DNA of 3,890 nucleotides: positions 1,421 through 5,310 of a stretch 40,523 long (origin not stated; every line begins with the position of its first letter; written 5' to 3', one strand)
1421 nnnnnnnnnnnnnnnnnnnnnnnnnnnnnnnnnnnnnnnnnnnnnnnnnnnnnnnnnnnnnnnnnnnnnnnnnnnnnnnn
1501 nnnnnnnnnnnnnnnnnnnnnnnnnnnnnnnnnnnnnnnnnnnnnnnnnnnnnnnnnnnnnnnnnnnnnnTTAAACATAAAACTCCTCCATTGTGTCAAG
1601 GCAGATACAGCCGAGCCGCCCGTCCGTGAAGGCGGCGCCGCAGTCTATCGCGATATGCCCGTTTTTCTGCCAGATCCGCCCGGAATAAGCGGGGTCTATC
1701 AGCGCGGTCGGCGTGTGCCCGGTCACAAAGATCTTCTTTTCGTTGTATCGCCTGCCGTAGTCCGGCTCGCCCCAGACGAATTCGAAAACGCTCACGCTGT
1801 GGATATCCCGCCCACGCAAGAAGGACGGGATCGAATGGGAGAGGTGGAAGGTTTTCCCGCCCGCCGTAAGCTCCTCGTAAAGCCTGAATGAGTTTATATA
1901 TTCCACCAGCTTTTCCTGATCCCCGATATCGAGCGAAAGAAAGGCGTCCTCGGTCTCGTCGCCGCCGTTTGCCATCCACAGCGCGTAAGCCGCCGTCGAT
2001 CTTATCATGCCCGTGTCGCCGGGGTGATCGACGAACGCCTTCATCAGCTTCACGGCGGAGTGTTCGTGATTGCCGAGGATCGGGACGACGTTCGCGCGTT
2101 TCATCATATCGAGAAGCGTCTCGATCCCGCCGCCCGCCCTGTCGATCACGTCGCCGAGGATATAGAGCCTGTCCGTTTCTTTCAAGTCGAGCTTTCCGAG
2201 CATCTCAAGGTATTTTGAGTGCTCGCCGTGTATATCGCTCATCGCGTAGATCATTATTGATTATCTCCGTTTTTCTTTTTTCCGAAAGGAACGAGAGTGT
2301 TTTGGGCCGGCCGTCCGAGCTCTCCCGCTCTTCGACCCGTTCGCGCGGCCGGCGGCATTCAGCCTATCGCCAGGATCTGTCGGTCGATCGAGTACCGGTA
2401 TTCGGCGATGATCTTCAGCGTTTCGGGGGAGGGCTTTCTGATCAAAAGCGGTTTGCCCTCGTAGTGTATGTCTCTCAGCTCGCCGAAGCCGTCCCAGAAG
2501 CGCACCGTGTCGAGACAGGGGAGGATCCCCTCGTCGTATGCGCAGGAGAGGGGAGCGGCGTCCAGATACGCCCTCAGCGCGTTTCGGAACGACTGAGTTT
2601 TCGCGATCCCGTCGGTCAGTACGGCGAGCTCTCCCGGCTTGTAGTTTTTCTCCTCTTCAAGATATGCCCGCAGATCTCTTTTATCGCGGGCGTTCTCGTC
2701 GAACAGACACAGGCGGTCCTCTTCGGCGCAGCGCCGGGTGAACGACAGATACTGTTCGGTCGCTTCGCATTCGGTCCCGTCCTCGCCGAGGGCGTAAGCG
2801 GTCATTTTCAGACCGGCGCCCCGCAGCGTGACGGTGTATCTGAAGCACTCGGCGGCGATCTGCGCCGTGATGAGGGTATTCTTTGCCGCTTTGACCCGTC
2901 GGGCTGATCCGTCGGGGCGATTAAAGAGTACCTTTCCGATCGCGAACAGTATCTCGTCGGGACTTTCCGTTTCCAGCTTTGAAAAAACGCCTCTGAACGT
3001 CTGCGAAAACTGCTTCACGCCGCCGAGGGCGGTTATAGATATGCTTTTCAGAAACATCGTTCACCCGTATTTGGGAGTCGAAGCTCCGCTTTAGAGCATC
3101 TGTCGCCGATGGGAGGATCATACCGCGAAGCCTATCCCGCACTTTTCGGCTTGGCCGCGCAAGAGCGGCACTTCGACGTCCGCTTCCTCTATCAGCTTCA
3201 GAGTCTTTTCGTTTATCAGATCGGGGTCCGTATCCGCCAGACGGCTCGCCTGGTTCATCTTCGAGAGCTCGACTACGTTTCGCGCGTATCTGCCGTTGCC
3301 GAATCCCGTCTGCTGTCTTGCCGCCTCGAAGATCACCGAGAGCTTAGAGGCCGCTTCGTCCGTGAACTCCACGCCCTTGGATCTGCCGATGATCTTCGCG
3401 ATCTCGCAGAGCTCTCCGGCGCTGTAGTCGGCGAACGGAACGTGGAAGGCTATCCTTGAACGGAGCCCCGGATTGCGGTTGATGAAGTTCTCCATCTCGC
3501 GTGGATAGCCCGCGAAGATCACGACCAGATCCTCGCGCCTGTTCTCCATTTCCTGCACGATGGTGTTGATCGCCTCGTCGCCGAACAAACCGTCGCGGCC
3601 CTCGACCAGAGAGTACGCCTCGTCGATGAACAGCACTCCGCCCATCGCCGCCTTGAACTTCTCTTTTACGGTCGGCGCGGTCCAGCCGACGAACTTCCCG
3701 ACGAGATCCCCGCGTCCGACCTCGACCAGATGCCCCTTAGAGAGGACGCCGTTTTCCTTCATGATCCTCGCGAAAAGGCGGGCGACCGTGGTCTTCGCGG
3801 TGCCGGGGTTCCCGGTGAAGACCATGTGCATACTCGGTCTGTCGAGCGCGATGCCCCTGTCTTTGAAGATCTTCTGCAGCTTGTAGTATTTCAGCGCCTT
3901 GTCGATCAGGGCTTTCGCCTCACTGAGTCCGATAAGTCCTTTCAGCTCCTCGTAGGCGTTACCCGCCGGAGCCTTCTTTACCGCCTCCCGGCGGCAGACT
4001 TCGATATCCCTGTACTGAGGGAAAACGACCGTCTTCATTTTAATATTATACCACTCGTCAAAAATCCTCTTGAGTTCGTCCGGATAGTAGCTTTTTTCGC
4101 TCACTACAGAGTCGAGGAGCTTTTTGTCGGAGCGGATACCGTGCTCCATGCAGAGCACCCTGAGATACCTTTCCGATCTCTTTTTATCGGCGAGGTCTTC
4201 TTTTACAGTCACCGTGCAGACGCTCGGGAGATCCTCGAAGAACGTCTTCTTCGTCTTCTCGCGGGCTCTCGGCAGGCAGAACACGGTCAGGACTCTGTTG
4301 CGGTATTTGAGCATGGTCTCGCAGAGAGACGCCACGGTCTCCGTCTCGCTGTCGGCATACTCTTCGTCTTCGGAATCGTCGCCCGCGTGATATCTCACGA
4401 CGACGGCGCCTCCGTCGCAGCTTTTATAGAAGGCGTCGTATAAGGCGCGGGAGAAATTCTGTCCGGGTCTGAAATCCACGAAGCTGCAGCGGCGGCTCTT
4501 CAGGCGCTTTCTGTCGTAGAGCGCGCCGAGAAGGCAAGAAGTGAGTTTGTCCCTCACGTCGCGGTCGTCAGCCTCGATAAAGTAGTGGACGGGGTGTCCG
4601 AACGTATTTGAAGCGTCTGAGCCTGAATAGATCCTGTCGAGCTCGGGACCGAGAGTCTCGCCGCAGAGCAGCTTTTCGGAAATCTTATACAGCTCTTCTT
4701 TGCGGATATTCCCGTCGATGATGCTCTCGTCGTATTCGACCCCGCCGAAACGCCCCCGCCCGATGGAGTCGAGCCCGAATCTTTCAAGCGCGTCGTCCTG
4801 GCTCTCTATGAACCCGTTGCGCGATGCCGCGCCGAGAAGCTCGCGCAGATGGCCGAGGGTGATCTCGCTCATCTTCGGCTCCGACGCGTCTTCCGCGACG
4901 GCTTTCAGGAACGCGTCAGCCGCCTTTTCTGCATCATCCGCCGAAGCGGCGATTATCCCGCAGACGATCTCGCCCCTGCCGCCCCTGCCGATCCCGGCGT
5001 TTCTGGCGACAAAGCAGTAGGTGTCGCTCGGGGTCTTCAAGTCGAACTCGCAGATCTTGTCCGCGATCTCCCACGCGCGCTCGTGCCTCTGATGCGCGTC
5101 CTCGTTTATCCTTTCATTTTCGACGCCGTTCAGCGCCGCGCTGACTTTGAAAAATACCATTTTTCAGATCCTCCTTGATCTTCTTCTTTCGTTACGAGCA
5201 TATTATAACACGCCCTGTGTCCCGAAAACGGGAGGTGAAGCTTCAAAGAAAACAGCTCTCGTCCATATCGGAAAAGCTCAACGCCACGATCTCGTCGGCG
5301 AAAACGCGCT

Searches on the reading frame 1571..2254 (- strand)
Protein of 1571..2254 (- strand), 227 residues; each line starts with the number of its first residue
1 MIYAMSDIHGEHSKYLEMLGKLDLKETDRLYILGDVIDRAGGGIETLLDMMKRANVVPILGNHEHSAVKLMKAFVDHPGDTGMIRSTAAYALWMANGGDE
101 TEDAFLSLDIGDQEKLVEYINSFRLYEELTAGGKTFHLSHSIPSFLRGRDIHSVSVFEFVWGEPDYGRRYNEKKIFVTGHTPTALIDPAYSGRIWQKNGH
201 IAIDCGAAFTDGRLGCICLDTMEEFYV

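Call 9: search_protein_families(library=pfam, proteins=[window:1571-2254:-], max_evalue=0.001)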
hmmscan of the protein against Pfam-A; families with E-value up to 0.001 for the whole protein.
window:1571-2254:- (227 aa): 1 family
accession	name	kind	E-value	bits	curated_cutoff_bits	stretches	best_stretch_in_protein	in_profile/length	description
PF00149.33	Metallophos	-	5.1e-11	43.8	21.5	1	2-191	3-160/191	Calcineurin-like phosphoesterase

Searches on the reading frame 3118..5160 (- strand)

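Call 8: search_protein_families(library=pfam, proteins=[window:3118-5160:-], max_evalue=0.001)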
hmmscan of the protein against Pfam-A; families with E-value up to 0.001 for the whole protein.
window:3118-5160:- (680 aa): 2 families
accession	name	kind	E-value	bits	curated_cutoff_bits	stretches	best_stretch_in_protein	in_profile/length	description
PF17866.7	AAA_lid_6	-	6e-14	52.3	24.3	1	601-662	1-60/60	AAA lid domain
PF00004.35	AAA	-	7.7e-14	52.7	21.2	1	446-560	1-115/131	ATPase family associated with various cellular activities (AAA)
